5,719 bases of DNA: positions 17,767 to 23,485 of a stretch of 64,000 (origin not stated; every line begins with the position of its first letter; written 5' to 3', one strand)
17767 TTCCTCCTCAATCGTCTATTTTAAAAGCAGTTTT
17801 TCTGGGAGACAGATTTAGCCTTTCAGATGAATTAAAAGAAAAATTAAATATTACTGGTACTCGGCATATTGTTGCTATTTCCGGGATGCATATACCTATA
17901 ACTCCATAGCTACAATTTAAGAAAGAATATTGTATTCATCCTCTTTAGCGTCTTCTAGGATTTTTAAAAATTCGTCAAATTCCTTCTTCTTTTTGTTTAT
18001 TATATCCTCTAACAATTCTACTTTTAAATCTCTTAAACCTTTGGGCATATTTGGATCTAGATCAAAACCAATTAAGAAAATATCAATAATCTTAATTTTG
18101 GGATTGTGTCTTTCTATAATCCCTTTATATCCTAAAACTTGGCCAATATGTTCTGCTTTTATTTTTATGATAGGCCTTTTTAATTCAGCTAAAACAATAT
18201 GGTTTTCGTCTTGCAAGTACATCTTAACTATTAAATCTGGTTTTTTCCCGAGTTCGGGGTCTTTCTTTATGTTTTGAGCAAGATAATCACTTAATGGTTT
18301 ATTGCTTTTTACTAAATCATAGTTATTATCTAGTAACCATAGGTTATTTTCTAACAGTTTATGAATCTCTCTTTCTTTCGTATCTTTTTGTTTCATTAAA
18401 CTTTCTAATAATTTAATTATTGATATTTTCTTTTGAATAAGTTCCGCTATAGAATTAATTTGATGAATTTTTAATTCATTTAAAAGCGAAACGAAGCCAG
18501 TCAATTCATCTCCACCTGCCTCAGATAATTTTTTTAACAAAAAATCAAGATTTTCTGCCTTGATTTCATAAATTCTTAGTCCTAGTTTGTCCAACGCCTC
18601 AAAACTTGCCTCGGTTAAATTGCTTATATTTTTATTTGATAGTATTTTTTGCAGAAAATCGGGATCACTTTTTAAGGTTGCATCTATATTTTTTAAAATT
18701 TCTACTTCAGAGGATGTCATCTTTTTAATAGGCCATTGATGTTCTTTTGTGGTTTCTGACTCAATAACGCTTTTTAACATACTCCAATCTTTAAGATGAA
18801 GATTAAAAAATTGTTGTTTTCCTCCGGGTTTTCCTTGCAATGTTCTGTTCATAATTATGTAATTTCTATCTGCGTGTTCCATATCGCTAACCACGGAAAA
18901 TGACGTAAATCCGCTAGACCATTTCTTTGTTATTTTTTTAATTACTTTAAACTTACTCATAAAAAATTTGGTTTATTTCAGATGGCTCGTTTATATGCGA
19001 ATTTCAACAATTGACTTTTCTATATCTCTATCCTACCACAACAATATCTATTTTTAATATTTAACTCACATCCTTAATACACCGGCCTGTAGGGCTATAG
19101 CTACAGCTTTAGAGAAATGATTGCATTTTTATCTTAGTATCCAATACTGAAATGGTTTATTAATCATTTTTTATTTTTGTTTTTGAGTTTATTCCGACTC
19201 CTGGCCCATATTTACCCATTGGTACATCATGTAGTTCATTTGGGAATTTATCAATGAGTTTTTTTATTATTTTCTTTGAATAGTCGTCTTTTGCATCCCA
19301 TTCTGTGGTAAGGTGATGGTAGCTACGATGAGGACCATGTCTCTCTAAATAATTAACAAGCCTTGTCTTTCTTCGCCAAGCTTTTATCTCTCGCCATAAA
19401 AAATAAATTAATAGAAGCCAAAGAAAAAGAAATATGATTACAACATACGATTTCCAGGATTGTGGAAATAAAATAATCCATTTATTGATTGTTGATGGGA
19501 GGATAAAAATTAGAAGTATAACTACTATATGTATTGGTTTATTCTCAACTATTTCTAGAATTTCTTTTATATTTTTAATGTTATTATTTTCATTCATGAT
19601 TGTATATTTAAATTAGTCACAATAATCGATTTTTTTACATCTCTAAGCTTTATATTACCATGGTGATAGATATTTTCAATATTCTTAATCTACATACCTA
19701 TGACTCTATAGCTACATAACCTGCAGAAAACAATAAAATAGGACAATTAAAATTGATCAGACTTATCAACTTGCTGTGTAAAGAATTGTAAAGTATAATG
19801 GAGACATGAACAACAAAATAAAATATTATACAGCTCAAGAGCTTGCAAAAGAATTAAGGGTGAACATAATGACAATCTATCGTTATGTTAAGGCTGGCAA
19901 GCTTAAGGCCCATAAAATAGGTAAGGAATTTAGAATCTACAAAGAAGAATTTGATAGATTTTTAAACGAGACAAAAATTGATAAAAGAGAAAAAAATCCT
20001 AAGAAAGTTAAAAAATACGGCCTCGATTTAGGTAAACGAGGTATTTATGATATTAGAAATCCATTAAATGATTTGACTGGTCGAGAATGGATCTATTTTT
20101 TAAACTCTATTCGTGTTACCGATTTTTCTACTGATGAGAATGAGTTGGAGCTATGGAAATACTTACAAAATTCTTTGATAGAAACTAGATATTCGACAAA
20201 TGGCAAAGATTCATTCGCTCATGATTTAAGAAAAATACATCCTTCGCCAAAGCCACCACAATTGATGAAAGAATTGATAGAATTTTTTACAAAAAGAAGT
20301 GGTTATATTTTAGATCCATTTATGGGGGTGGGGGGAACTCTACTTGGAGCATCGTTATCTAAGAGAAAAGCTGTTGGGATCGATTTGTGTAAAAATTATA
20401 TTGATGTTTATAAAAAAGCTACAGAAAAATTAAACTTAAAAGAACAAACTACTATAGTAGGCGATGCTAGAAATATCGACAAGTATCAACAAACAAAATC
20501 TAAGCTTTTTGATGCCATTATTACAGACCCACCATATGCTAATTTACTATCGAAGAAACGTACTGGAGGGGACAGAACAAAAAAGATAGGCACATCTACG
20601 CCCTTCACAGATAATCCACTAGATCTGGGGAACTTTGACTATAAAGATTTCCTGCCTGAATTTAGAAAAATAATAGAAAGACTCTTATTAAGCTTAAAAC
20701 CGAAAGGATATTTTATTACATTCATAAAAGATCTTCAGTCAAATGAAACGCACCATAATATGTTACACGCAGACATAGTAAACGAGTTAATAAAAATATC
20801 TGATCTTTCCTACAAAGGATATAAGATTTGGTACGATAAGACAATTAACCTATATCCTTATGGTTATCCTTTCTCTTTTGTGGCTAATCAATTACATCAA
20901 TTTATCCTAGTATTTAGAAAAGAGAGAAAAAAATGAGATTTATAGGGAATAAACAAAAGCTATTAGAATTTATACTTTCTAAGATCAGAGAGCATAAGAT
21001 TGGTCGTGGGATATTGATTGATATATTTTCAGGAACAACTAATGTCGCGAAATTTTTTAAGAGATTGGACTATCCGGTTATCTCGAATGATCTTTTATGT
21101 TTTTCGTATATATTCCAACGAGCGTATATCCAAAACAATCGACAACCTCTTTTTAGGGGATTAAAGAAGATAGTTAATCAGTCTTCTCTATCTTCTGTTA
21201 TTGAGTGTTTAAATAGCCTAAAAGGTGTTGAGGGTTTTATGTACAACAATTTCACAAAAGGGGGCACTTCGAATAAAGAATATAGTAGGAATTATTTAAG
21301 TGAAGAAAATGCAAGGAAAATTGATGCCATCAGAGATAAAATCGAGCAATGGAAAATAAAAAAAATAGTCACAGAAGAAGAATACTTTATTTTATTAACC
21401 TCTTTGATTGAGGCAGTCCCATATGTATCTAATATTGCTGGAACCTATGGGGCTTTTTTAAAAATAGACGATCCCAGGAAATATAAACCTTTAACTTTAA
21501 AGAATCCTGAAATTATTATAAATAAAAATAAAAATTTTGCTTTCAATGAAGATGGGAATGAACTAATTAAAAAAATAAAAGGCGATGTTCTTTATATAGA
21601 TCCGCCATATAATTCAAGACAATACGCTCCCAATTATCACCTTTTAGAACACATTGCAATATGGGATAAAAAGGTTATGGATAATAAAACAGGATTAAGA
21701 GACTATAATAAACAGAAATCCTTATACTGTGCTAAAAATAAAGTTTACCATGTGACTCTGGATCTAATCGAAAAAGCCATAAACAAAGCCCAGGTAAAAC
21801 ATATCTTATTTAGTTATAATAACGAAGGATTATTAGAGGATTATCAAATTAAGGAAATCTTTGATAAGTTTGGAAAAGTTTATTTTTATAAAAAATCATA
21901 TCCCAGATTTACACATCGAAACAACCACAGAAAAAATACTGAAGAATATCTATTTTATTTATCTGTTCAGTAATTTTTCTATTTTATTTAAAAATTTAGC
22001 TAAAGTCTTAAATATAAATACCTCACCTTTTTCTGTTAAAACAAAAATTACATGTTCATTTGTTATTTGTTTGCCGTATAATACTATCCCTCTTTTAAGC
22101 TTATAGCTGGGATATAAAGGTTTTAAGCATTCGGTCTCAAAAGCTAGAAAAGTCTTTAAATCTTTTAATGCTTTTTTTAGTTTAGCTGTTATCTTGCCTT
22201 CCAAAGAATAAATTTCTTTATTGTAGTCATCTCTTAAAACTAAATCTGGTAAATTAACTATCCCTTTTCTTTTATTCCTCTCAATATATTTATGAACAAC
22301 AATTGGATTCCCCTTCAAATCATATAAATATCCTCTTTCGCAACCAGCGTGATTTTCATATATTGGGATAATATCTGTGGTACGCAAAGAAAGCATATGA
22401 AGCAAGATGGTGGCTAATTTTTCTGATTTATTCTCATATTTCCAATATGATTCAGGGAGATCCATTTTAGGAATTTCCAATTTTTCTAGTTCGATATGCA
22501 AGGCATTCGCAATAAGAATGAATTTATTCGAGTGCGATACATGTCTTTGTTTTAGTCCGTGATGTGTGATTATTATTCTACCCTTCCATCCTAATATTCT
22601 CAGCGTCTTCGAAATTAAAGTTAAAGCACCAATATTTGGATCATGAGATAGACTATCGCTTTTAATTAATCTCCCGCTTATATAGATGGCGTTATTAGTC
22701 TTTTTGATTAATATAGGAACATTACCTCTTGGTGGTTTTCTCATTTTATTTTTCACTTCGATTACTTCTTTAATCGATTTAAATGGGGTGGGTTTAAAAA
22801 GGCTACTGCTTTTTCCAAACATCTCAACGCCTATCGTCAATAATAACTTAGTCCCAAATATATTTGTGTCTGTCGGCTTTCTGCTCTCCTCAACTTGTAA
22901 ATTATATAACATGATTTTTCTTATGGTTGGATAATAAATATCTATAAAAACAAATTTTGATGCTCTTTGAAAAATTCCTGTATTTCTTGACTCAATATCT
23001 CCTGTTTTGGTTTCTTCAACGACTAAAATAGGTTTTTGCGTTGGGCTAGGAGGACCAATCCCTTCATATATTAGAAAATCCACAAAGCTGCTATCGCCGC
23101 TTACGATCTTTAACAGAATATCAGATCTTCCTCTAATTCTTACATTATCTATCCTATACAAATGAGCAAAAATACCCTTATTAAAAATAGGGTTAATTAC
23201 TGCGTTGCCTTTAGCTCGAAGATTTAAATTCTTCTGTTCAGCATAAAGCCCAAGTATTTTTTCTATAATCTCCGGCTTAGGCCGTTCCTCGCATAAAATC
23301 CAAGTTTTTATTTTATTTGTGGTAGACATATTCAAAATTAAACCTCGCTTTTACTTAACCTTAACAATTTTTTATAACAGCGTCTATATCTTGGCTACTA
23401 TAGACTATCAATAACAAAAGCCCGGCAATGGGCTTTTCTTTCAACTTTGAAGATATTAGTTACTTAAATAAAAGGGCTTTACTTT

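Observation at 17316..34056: A 13.4-kb serine-recombinase element sits precisely inside the comEC reading frame, a possible excision-dependent competence switch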

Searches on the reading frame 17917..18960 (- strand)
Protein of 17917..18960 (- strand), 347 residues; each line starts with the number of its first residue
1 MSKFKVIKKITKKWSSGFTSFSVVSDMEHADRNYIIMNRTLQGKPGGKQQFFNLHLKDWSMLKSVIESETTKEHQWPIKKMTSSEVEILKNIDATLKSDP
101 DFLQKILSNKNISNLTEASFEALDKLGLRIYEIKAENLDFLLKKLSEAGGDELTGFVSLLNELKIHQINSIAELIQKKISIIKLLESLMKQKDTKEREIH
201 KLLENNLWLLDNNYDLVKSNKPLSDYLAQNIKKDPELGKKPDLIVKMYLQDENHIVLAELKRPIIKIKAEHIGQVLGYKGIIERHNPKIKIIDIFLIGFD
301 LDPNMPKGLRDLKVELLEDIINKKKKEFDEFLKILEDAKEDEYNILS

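Call 7: search_protein_families(library=pfam, proteins=[window:17917-18960:-], max_evalue=0.01)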
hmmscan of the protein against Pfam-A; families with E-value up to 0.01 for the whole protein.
window:17917-18960:- (347 aa): 1 family
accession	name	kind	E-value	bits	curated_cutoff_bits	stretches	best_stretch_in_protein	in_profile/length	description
PF14082.12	SduA_C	-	4.8e-05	24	27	1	194-264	2-55/159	Shedu protein SduA, C-terminal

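Call 9: search_protein_families(library=phrogs, proteins=[window:17917-18960:-], max_evalue=0.01)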
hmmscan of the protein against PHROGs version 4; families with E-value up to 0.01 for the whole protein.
window:17917-18960:- (347 aa): 1 family
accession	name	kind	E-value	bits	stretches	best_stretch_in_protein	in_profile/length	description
phrog_6203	-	unknown function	1.1e-20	74.8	1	71-339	351-633/644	-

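Call 10: search_protein_families(library=padloc, proteins=[window:17917-18960:-], max_evalue=0.01)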
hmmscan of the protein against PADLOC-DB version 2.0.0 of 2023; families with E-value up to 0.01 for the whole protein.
window:17917-18960:- (347 aa): 1 family
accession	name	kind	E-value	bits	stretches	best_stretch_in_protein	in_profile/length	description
PDLC00404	SduA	-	0.00021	18.2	1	169-264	260-350/457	DUF4263 domain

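Call 52: search_protein_families(library=ncbifam, proteins=[window:17917-18960:-], max_evalue=0.01)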
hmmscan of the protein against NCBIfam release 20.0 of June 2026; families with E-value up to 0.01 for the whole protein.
window:17917-18960:- (347 aa): 1 family
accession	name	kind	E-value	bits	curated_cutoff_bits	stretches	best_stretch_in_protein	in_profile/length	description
NF050001.1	restrict_BbrUII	equivalog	6.2e-08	31.6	550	1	142-282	430-575/659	BbrUII/HgiDII family restriction enzyme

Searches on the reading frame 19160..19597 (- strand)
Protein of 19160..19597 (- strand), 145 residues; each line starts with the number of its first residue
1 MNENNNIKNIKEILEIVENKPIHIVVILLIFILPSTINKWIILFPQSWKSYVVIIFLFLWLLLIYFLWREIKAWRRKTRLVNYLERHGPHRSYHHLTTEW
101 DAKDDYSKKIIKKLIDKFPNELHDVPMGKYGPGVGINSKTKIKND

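Call 7: search_protein_families(library=pfam, proteins=[window:19160-19597:-], max_evalue=0.01)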
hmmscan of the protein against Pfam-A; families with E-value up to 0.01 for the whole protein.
window:19160-19597:- (145 aa): 0 families

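Call 9: search_protein_families(library=phrogs, proteins=[window:19160-19597:-], max_evalue=0.01)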
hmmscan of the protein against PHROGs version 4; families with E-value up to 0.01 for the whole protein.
window:19160-19597:- (145 aa): 0 families

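Call 10: search_protein_families(library=padloc, proteins=[window:19160-19597:-], max_evalue=0.01)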
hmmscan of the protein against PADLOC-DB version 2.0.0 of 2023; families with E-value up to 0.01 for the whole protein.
window:19160-19597:- (145 aa): 2 families
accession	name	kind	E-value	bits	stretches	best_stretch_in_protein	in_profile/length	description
PDLC01941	CARF8--CARF_TM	-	0.00089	16.9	1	8-107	3-96/248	-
PDLC00663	Effector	-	0.001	16.6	1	6-124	2-123/317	1TM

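Call 52: search_protein_families(library=ncbifam, proteins=[window:19160-19597:-], max_evalue=0.01)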
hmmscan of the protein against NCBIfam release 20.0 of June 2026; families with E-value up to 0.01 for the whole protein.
window:19160-19597:- (145 aa): 1 family
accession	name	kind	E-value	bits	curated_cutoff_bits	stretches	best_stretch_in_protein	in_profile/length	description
NF045975.1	VirB4_plasma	equivalog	0.0035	15.1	590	1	1-81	1-78/894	Mbov_0397 family ICE element conjugal transfer ATPase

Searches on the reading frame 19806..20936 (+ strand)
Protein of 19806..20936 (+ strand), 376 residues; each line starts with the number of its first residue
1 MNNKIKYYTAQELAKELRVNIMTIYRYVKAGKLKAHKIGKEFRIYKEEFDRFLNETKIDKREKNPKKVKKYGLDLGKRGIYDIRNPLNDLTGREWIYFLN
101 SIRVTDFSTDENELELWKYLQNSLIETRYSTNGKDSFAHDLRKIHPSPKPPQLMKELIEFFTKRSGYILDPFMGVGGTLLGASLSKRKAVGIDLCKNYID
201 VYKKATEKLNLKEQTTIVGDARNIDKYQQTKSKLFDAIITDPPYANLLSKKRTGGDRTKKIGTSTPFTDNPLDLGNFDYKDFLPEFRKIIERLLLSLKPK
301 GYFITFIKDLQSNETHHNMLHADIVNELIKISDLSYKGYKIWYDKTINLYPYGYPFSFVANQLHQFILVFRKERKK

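Call 7: search_protein_families(library=pfam, proteins=[window:19806-20936:+], max_evalue=0.01)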
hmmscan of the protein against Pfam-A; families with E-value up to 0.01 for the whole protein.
window:19806-20936:+ (376 aa): 10 families
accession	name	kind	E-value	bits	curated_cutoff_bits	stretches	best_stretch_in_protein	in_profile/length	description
PF01555.25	N6_N4_Mtase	-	9.4e-24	85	26.7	2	53-203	113-220/221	DNA methylase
PF12728.13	HTH_17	-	5.5e-13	49.4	27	1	7-55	1-49/51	Helix-turn-helix domain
PF03602.21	Cons_hypoth95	-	2.6e-05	24.4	24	1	166-247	43-126/182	Conserved hypothetical protein 95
PF01170.24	UPF0020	-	9e-05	22.7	22.3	1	167-258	31-145/197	RMKL-like, methyltransferase domain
PF13847.12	Methyltransf_31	-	0.00033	20.8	27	1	184-305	26-109/145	Methyltransferase domain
PF01861.22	BpsA_C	-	0.0013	18.5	27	1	187-245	68-123/243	Branched-chain polyamine synthase A C-terminal domain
PF08279.18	HTH_11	-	0.0018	18.6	25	1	8-30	16-38/55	HTH domain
PF05175.20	MTS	-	0.0037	17.4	23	1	157-246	23-110/170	Methyltransferase small domain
PF01320.23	Colicin_Pyocin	-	0.0049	17.4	21.2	0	303-336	13-46/82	Colicin immunity protein / pyocin immunity protein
PF09445.16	Methyltransf_15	-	0.0068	16.4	22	0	167-244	3-81/165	RNA cap guanine-N2 methyltransferase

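Call 10: search_protein_families(library=padloc, proteins=[window:19806-20936:+], max_evalue=0.01)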
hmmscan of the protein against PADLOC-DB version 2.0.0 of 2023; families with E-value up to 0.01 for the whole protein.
window:19806-20936:+ (376 aa): 54 families (the best 25 are shown)
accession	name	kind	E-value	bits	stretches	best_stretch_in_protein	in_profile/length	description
PDLC03391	MTase_II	-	2.3e-86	287.9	1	116-373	116-380/381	Type II methyltransferase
PDLC03284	MTase_II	-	2.2e-38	130.5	3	116-211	71-168/361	Type II methyltransferase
PDLC03363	MTase_II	-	2.6e-26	90.7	1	142-346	54-262/294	Type II methyltransferase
PDLC03353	MTase_II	-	1.6e-24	84.8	2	144-206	188-250/260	Type II methyltransferase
PDLC03371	MTase_II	-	1.2e-20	72.2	1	122-210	173-256/260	Type II methyltransferase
PDLC03387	MTase_II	-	2.7e-14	51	1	140-203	209-272/289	Type II methyltransferase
PDLC03299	MTase_II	-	7.8e-14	49.8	1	138-204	189-255/296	Type II methyltransferase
PDLC03350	MTase_II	-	3.3e-13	47.7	1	142-210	231-299/312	Type II methyltransferase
PDLC04134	mad2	-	3.5e-13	47.2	1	150-309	276-398/492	mads_2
PDLC04133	mad1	-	1.2e-11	42.7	1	7-55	5-53/60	mads_1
PDLC03339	MTase_II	-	3.5e-11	40.5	1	144-228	209-290/399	Type II methyltransferase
PDLC03305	MTase_II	-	7.1e-11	40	1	136-206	174-242/513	Type II methyltransferase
PDLC03216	MTase_II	-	3.7e-10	37.3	1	139-212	188-261/364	Type II methyltransferase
PDLC03228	MTase_II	-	4.5e-10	37.7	1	142-204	141-203/227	Type II methyltransferase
PDLC03351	MTase_II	-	5e-09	33.8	1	151-256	133-242/348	Type II methyltransferase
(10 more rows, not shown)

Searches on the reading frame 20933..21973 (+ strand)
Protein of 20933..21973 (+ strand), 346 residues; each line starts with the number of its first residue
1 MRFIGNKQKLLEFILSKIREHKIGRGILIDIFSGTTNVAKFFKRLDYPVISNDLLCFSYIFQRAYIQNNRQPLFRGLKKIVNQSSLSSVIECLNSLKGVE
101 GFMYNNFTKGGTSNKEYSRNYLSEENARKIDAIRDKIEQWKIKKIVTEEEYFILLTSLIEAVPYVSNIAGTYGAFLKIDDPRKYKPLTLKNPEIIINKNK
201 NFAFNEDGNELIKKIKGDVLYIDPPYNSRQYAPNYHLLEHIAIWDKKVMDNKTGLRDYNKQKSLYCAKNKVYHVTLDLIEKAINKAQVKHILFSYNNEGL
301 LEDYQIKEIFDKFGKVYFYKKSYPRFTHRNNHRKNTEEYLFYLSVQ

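Call 7: search_protein_families(library=pfam, proteins=[window:20933-21973:+], max_evalue=0.01)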
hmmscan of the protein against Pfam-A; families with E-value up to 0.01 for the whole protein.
window:20933-21973:+ (346 aa): 1 family
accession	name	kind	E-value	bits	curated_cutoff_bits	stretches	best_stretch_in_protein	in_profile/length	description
PF02086.21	MethyltransfD12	-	6e-38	131.4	22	1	3-290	1-246/253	D12 class N6 adenine-specific DNA methyltransferase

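Call 10: search_protein_families(library=padloc, proteins=[window:20933-21973:+], max_evalue=0.01)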
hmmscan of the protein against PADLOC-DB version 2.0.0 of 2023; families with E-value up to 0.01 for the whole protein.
window:20933-21973:+ (346 aa): 12 families
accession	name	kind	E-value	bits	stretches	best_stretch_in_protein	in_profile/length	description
PDLC03287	MTase_II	-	2.2e-93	312.2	1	1-343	1-336/646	Type II methyltransferase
PDLC03257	MTase_II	-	1.9e-81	272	1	1-344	13-340/343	Type II methyltransferase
PDLC03298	MTase_II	-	8e-49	164.6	1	2-327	3-306/362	Type II methyltransferase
PDLC03292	MTase_II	-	6.9e-42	141.6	1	2-343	82-405/722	Type II methyltransferase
PDLC03373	MTase_II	-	1.5e-41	140.9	1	2-345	10-337/339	Type II methyltransferase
PDLC03720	oMTase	-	8.6e-34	115.7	1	3-344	6-323/326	orphan methyltransferase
PDLC03345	MTase_II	-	1.7e-31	107.2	1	2-327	24-374/581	Type II methyltransferase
PDLC03342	MTase_II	-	2.1e-29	100.8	1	2-317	26-343/383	Type II methyltransferase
PDLC03372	MTase_II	-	2.8e-20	71.2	1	115-344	30-256/259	Type II methyltransferase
PDLC03385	MTase_II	-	6.1e-15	53.4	2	2-141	10-124/336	Type II methyltransferase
PDLC03261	MTase_II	-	9e-10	35.4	1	2-341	312-640/643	Type II methyltransferase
PDLC00337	PtuB1|PtuB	-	0.0015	16.4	0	250-297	46-92/216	Unknown function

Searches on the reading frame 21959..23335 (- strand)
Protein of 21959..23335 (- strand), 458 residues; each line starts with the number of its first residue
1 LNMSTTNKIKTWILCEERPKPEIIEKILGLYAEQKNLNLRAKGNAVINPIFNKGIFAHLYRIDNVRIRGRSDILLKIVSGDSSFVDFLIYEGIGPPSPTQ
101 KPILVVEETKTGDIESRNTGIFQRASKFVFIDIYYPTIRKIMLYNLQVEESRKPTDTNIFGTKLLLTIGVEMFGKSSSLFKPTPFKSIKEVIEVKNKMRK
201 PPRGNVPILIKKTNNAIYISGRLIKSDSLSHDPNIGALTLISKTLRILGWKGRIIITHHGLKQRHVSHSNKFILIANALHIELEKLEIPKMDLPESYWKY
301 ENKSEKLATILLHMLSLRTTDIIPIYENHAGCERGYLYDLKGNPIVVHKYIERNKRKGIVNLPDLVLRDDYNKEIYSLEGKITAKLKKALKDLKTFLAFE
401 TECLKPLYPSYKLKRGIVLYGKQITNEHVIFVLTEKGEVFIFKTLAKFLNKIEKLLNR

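Call 7: search_protein_families(library=pfam, proteins=[window:21959-23335:-], max_evalue=0.01)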
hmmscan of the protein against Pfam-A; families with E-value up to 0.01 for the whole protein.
window:21959-23335:- (458 aa): 0 families

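Call 9: search_protein_families(library=phrogs, proteins=[window:21959-23335:-], max_evalue=0.01)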
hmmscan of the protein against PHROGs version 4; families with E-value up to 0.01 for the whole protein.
window:21959-23335:- (458 aa): 0 families

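Call 10: search_protein_families(library=padloc, proteins=[window:21959-23335:-], max_evalue=0.01)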
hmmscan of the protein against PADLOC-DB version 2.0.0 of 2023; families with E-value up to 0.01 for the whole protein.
window:21959-23335:- (458 aa): 1 family
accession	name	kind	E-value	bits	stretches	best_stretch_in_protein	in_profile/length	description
PDLC03445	REase_II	-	1.8e-60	203.3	2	96-438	117-461/465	Type II restriction enzyme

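Call 52: search_protein_families(library=ncbifam, proteins=[window:21959-23335:-], max_evalue=0.01)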
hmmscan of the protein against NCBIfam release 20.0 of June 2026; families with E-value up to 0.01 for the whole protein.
window:21959-23335:- (458 aa): 0 families
